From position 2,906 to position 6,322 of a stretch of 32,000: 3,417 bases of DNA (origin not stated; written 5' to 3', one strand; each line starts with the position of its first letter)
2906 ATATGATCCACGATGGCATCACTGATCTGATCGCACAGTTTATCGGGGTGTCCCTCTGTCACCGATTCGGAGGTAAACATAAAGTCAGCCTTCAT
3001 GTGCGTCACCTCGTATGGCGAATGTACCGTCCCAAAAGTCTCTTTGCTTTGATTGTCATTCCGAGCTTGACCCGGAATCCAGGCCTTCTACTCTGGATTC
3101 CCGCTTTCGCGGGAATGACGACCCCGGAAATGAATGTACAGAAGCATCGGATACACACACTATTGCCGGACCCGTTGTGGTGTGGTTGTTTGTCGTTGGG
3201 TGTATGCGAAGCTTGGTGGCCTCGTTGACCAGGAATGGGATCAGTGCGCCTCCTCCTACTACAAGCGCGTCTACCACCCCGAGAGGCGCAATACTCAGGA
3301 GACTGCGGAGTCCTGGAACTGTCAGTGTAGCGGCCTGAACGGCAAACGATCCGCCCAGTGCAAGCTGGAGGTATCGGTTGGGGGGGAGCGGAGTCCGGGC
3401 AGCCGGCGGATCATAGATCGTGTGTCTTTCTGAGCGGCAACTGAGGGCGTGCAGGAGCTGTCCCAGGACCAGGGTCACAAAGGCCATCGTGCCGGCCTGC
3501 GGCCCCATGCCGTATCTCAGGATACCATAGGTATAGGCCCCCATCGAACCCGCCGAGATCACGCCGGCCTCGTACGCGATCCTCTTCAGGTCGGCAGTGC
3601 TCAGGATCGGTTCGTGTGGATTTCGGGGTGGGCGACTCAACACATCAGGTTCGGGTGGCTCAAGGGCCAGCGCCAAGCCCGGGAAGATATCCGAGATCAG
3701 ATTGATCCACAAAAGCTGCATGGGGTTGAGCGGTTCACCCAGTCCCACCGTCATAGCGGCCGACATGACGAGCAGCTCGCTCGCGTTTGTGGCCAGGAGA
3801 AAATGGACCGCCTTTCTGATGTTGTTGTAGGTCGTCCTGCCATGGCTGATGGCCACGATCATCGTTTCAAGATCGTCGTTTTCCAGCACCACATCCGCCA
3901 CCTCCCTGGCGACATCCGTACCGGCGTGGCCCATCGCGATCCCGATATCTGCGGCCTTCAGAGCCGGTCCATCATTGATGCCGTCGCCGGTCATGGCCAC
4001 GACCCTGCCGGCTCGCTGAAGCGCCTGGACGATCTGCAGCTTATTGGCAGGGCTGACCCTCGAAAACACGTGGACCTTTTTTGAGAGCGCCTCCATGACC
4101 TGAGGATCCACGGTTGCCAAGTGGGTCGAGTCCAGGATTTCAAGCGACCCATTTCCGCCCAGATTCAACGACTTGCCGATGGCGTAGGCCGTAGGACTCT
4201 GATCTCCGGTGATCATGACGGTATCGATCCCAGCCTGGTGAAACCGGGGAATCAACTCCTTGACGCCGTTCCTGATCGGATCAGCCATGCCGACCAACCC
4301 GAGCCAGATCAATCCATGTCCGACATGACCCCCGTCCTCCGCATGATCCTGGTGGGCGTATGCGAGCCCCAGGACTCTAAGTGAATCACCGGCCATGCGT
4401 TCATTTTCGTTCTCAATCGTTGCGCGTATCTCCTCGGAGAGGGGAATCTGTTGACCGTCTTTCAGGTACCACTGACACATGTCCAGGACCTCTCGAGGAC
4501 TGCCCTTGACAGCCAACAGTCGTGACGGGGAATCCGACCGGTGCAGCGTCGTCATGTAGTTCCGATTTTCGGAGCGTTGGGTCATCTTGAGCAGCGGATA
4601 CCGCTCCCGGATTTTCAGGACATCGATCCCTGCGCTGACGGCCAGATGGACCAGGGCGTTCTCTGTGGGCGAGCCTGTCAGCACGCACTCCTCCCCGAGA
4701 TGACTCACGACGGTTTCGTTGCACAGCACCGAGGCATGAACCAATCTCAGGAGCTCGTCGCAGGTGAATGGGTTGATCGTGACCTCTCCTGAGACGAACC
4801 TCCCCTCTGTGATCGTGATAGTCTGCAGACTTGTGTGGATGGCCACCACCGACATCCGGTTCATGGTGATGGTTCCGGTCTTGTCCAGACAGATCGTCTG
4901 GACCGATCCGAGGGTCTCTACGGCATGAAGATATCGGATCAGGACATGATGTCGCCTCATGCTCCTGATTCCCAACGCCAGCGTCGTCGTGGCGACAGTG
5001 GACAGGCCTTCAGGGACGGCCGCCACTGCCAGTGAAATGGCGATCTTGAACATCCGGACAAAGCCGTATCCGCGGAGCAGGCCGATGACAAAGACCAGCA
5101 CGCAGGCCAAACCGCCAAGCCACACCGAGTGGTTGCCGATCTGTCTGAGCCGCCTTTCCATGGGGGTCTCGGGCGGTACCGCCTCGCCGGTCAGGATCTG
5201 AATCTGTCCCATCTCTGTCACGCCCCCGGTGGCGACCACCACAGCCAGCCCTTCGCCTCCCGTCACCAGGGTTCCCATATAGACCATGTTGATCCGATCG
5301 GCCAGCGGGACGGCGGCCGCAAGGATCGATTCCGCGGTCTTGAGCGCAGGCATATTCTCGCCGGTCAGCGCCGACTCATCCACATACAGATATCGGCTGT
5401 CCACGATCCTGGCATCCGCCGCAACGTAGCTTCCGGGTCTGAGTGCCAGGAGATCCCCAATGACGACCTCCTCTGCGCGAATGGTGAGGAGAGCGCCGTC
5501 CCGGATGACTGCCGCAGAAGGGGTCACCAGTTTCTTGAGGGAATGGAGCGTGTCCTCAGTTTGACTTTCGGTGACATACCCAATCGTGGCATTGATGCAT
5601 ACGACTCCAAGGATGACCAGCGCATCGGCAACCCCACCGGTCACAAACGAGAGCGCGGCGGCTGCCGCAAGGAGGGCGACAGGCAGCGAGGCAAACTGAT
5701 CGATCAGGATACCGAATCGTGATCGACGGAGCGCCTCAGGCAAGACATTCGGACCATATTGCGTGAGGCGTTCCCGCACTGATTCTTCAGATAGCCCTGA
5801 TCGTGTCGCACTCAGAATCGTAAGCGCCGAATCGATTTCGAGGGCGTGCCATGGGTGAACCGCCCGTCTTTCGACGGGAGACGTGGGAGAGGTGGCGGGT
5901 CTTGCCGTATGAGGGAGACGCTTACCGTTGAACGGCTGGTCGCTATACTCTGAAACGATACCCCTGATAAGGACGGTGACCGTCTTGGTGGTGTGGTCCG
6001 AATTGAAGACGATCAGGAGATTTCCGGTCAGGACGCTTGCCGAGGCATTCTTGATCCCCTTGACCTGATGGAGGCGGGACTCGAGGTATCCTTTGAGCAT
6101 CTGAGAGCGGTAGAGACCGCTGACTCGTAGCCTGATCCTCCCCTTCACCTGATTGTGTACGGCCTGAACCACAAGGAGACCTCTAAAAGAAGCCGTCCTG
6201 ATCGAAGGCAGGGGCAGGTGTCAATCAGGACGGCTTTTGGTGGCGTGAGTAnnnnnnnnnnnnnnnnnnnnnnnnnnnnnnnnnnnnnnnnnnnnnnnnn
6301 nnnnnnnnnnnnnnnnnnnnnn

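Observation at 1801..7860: Candidate undescribed membrane module: DUF5132-like protein, CxxC-less HMA-like/TM protein, 22-mer repeat protein and an HMA-fused P2-type ATPase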

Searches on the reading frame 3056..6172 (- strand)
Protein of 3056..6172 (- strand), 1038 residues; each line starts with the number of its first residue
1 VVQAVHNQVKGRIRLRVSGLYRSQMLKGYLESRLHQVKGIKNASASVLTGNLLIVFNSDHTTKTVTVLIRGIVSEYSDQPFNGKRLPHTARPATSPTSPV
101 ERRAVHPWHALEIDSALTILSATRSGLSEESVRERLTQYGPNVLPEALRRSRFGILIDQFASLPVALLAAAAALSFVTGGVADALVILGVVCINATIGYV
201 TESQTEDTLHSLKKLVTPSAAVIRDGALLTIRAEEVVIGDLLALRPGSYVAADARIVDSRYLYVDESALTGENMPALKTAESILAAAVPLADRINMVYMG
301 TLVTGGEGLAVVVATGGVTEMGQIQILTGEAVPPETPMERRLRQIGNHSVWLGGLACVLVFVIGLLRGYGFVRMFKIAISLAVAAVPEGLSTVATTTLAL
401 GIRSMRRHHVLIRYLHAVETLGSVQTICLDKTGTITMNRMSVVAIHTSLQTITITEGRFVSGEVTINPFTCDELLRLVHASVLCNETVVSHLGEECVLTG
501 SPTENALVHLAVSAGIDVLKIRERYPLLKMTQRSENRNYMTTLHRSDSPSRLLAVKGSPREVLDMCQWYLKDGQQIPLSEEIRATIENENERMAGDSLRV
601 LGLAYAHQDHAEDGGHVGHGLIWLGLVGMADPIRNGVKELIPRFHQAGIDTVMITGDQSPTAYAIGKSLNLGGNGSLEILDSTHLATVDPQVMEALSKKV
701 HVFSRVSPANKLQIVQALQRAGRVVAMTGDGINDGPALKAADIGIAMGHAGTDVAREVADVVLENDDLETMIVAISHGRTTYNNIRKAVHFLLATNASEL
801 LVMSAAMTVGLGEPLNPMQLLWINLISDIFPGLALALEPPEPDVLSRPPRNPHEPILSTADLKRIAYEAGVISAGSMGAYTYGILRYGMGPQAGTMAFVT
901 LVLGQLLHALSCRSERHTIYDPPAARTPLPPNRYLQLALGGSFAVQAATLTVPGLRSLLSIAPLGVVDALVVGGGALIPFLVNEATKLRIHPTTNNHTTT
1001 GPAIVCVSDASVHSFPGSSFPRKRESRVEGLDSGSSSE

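Call 3: search_protein_families(library=pfam, proteins=[window:3056-6172:-], max_evalue=0.01)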
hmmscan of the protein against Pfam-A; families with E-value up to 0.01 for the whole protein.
window:3056-6172:- (1038 aa): 7 families
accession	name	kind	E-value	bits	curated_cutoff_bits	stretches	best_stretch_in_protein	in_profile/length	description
PF00689.26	Cation_ATPase_C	-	1.3e-46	159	27.3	1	813-988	2-174/175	Cation transporting ATPase, C-terminus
PF00122.25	E1-E2_ATPase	-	1.2e-45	155.7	28.1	1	215-408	2-181/181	E1-E2 ATPase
PF00702.32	Hydrolase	-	2.5e-15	57.8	26.4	1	425-742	2-191/191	haloacid dehalogenase-like hydrolase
PF13246.12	Cation_ATPase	-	4.6e-14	52.6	21.7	1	482-567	1-89/91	Cation transport ATPase (P-type)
PF00690.31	Cation_ATPase_N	-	1.3e-13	50.9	20.4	1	108-175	1-69/69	Cation transporter/ATPase, N-terminus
PF19991.5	HMA_2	-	6.3e-08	33.1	30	1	4-65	9-70/154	Heavy metal associated domain 2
PF08282.18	Hydrolase_3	-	0.0012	19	20.9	1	714-765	195-245/255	haloacid dehalogenase-like hydrolase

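Call 4: search_protein_families(library=ncbifam, proteins=[window:3056-6172:-], max_evalue=0.01)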
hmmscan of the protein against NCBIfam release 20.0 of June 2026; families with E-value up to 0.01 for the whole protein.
window:3056-6172:- (1038 aa): 25 families
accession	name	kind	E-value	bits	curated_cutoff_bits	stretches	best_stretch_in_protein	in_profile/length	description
TIGR01522.1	ATPase-IIA2_Ca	equivalog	8.1e-185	616.1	798.3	1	110-987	6-847/854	calcium-transporting P-type ATPase, PMR1-type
TIGR01116.1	ATPase-IIA1_Ca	equivalog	1.7e-155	519.3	703.4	1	156-988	1-796/799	calcium-translocating P-type ATPase, SERCA-type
TIGR01517.1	ATPase-IIB_Ca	equivalog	8.1e-121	404.8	507.05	1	122-914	51-811/882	calcium-translocating P-type ATPase, PMCA-type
TIGR01106.1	ATPase-IIC_X-K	subfamily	1.5e-114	383.9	946.1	2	126-676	36-612/997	Na,H/K antiporter P-type ATPase subunit alpha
TIGR01647.1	ATPase-IIIA_H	equivalog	4.1e-103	346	615.5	1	126-829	1-639/755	plasma-membrane proton-efflux P-type ATPase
TIGR01523.1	ATPase-IID_K-Na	equivalog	4.1e-102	342.5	645.05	3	471-889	427-861/997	potassium/sodium efflux P-type ATPase, fungal-type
TIGR01524.1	ATPase-IIIB_Mg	equivalog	3.2e-91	306.5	610.75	2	116-442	23-354/867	magnesium-translocating P-type ATPase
TIGR01494.1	ATPase_P-type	subfamily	4.3e-83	279.4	62.3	3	186-449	1-236/478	HAD-IC family P-type ATPase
NF011702.0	PRK15122.1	subfamily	1.4e-72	245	975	2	111-440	34-389/907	magnesium-translocating P-type ATPase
TIGR01525.1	ATPase-IB_hvy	subfamily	3.3e-67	227.6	346.25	3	167-448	4-272/560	heavy metal translocating P-type ATPase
TIGR01512.1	ATPase-IB2_Cd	subfamily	9.7e-52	176.3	313.5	3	167-448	4-258/494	cadmium family heavy metal-translocating P-type ATPase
TIGR01657.1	P-ATPase-V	hypoth_equivalog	3.2e-48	164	618.25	2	123-670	136-696/1055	ATP13A2 family polyamine export P-type ATPase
TIGR01511.1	ATPase-IB1_Cu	subfamily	1.4e-46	159.5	397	3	693-803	399-507/542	copper-translocating P-type ATPase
NF008262.1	PRK11033.1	equivalog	4.6e-41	141.1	1005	3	689-796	585-692/731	zinc/cadmium/mercury/lead-transporting ATPase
NF033775.1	P_type_ZntA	exception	3.6e-33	114.8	1240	3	705-797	604-694/732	Zn(II)/Cd(II)/Pb(II) translocating P-type ATPase ZntA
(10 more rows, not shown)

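Call 21: search_solved_structures(query=window:3056-6172:-, max_evalue=1e-50, show_alignments=0)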
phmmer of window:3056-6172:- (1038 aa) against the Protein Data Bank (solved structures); distinct sequences matched with E-value up to 1e-50: 70 (the best 60 are shown).
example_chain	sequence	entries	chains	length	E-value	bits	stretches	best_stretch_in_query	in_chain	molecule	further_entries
6zhf_A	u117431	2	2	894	1.6e-142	479.7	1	116-987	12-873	Calcium-transporting ATPase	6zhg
8iwp_A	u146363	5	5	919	2.3e-142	479.2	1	113-975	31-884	Calcium-transporting ATPase type 2C member 1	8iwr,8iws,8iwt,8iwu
7yag_A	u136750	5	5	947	2.5e-142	479.1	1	113-975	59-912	Calcium-transporting ATPase type 2C member 1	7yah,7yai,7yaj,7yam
8iww_A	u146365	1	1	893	2.5e-142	479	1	114-974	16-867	Calcium-transporting ATPase type 2C member 1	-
9euq_A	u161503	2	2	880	4.5e-142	478.2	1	116-986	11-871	Calcium-transporting ATPase lmo0841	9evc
6zhh_A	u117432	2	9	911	2e-140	472.8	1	116-987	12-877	Calcium-transporting ATPase | Calcium-transporting ATPase lmo0841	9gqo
6jju_A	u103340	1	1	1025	7.5e-112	378.2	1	124-912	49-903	Sarcoplasmic/endoplasmic reticulum calcium ATPase 2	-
6ln5_A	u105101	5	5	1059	7.8e-112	378.1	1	124-914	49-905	Sarcoplasmic/endoplasmic reticulum calcium ATPase 2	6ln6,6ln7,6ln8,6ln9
5ztf_A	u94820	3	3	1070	8.1e-112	378.1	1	124-914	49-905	Sarcoplasmic/endoplasmic reticulum calcium ATPase 2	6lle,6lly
7bt2_A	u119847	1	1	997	8.5e-112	378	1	124-913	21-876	Sarcoplasmic/endoplasmic reticulum calcium ATPase 2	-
7e7s_A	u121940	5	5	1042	9.3e-112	377.9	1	124-894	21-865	Sarcoplasmic/endoplasmic reticulum calcium ATPase 2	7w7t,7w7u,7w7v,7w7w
3w5b_A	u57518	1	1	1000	1e-110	374.4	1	114-891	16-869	SERCA1a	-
2dqs_A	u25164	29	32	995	1.4e-110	374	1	123-891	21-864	Sarcoplasmic/endoplasmic reticulum calcium ATPase 1 | SERCA1a | SARCOPLASMIC ENDOPLASMIC RETICULUM CALCIUM ATPASE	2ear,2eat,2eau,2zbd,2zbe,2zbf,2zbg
27qy_A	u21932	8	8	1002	1.4e-110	373.9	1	123-891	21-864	Sarcoplasmic/endoplasmic reticulum calcium ATPase 1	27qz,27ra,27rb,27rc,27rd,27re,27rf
8owa_A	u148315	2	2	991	1.4e-110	373.9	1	123-891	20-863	Sarcoplasmic/endoplasmic reticulum calcium ATPase 1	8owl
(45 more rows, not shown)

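Call 50: list_cluster_members(proteins=[window:3056-6172:-, window:6252-6953:-, window:7495-7785:-, window:6975-7481:-, window:1801-3009:-, window:1380-1751:+, window:1068-1364:+])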
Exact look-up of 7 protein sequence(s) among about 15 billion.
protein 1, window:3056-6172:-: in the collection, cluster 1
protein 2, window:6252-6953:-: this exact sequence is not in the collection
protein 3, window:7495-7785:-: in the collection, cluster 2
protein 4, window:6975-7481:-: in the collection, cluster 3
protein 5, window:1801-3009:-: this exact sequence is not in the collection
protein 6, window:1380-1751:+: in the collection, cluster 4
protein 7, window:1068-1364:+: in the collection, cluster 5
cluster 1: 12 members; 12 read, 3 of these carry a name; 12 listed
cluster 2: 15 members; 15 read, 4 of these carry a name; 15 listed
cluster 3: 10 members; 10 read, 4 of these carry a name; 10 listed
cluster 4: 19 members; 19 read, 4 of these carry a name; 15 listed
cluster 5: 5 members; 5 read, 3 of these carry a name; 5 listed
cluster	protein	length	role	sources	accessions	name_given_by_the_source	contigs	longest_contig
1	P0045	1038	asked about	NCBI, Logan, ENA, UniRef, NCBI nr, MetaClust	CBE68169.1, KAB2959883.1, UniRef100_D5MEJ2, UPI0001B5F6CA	MAG: cation-transporting P-type ATPase [Candidatus Methylomirabilis oxygeniifera] | Cation-transporting ATPase n=1 Tax=Methylomirabilis oxygeniifera TaxID=671143 ... | MAG: cation-transporting P-type ATPase [Candidatus Methylomirabilis oxyfera]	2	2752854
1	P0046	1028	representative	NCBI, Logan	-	-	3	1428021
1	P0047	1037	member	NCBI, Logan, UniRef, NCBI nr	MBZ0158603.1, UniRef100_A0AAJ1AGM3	MAG: cation-transporting P-type ATPase [bacterium] | Cation-transporting P-type ATPase n=1 Tax=Candidatus Methylomirabilis tolerans ... | cation-transporting P-type ATPase [Candidatus Methylomirabilis sp.]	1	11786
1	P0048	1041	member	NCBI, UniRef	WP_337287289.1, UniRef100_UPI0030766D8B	HAD-IC family P-type ATPase [Candidatus Methylomirabilis sp.] | cation-translocating P-type ATPase n=1 Tax=Candidatus Methylomirabilis sp. TaxID=2032687 ...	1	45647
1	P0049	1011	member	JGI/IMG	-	-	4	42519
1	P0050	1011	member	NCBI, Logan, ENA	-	-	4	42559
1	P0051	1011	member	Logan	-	-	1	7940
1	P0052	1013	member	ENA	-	-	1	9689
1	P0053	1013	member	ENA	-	-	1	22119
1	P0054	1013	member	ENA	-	-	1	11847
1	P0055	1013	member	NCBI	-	-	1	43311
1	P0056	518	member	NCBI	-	-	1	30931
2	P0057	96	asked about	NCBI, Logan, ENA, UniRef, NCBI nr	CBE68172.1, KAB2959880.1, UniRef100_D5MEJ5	MAG: DUF5132 domain-containing protein [Candidatus Methylomirabilis oxygeniifera] | DUF5132 domain-containing protein n=1 Tax=Methylomirabilis oxygeniifera TaxID=671143 ... | MAG: DUF5132 domain-containing protein [Candidatus Methylomirabilis oxyfera]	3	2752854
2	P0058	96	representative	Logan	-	-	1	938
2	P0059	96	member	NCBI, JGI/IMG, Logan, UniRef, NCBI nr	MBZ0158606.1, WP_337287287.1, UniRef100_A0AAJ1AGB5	DUF5132 domain-containing protein [Candidatus Methylomirabilis sp.] | DUF5132 domain-containing protein n=1 Tax=Candidatus Methylomirabilis tolerans ...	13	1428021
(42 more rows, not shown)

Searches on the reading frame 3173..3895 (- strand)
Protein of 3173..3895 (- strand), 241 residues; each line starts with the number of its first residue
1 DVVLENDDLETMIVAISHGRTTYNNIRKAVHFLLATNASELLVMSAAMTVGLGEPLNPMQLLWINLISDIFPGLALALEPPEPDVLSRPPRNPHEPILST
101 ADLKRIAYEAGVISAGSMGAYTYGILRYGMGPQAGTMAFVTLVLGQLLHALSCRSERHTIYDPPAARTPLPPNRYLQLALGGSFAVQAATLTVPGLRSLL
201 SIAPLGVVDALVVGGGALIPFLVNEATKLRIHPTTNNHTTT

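Call 60: search_solved_structures(query=window:3173-3895:-, max_evalue=1e-10, show_alignments=5)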
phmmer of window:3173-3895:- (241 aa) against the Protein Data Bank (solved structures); distinct sequences matched with E-value up to 1e-10: 61 (the best 60 are shown).
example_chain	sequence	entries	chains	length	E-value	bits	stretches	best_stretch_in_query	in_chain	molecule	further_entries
8iww_A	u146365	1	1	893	3.9e-27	98.7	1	1-215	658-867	Calcium-transporting ATPase type 2C member 1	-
8iwp_A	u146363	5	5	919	3.9e-27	98.7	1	1-215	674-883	Calcium-transporting ATPase type 2C member 1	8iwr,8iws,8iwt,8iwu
7yag_A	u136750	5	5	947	4.2e-27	98.6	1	1-215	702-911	Calcium-transporting ATPase type 2C member 1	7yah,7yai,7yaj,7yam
3tlm_A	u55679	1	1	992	1.6e-25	93.4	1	2-134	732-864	Sarcoplasmic/endoplasmic reticulum calcium ATPase 1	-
7bt2_A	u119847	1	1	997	5.2e-25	91.7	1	2-135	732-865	Sarcoplasmic/endoplasmic reticulum calcium ATPase 2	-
6jju_A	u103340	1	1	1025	5.6e-25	91.6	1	2-135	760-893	Sarcoplasmic/endoplasmic reticulum calcium ATPase 2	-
7e7s_A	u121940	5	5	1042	5.8e-25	91.6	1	2-135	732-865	Sarcoplasmic/endoplasmic reticulum calcium ATPase 2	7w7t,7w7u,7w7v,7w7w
6ln5_A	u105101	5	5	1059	6.1e-25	91.5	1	2-135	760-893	Sarcoplasmic/endoplasmic reticulum calcium ATPase 2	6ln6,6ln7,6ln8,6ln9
5ztf_A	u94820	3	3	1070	6.2e-25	91.5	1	2-135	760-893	Sarcoplasmic/endoplasmic reticulum calcium ATPase 2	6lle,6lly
6rb2_A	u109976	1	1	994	6.8e-25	91.4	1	2-132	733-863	Sarcoplasmic/endoplasmic reticulum calcium ATPase 1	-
8owa_A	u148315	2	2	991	6.9e-25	91.3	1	2-132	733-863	Sarcoplasmic/endoplasmic reticulum calcium ATPase 1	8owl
4bew_A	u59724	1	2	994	6.9e-25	91.3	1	2-132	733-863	SARCOPLASMIC/ENDOPLASMIC RETICULUM CALCIUM ATPASE 1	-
1iwo_A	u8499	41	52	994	6.9e-25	91.3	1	2-132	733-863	Sarcoplasmic/endoplasmic reticulum calcium ATPase 1 | Sarcoplasmic/endoplasmic reticulum calcium ATPase 1a | Sarcoplasmic/endoplasmic reticulum calcium ATPase 1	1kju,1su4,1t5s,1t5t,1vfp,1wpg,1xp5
2dqs_A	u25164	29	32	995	7e-25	91.3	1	2-132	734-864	Sarcoplasmic/endoplasmic reticulum calcium ATPase 1 | SERCA1a | SARCOPLASMIC ENDOPLASMIC RETICULUM CALCIUM ATPASE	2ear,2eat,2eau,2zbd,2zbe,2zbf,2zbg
5zmv_A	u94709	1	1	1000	7e-25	91.3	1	2-132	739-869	Sarcoplasmic/endoplasmic reticulum calcium ATPase 1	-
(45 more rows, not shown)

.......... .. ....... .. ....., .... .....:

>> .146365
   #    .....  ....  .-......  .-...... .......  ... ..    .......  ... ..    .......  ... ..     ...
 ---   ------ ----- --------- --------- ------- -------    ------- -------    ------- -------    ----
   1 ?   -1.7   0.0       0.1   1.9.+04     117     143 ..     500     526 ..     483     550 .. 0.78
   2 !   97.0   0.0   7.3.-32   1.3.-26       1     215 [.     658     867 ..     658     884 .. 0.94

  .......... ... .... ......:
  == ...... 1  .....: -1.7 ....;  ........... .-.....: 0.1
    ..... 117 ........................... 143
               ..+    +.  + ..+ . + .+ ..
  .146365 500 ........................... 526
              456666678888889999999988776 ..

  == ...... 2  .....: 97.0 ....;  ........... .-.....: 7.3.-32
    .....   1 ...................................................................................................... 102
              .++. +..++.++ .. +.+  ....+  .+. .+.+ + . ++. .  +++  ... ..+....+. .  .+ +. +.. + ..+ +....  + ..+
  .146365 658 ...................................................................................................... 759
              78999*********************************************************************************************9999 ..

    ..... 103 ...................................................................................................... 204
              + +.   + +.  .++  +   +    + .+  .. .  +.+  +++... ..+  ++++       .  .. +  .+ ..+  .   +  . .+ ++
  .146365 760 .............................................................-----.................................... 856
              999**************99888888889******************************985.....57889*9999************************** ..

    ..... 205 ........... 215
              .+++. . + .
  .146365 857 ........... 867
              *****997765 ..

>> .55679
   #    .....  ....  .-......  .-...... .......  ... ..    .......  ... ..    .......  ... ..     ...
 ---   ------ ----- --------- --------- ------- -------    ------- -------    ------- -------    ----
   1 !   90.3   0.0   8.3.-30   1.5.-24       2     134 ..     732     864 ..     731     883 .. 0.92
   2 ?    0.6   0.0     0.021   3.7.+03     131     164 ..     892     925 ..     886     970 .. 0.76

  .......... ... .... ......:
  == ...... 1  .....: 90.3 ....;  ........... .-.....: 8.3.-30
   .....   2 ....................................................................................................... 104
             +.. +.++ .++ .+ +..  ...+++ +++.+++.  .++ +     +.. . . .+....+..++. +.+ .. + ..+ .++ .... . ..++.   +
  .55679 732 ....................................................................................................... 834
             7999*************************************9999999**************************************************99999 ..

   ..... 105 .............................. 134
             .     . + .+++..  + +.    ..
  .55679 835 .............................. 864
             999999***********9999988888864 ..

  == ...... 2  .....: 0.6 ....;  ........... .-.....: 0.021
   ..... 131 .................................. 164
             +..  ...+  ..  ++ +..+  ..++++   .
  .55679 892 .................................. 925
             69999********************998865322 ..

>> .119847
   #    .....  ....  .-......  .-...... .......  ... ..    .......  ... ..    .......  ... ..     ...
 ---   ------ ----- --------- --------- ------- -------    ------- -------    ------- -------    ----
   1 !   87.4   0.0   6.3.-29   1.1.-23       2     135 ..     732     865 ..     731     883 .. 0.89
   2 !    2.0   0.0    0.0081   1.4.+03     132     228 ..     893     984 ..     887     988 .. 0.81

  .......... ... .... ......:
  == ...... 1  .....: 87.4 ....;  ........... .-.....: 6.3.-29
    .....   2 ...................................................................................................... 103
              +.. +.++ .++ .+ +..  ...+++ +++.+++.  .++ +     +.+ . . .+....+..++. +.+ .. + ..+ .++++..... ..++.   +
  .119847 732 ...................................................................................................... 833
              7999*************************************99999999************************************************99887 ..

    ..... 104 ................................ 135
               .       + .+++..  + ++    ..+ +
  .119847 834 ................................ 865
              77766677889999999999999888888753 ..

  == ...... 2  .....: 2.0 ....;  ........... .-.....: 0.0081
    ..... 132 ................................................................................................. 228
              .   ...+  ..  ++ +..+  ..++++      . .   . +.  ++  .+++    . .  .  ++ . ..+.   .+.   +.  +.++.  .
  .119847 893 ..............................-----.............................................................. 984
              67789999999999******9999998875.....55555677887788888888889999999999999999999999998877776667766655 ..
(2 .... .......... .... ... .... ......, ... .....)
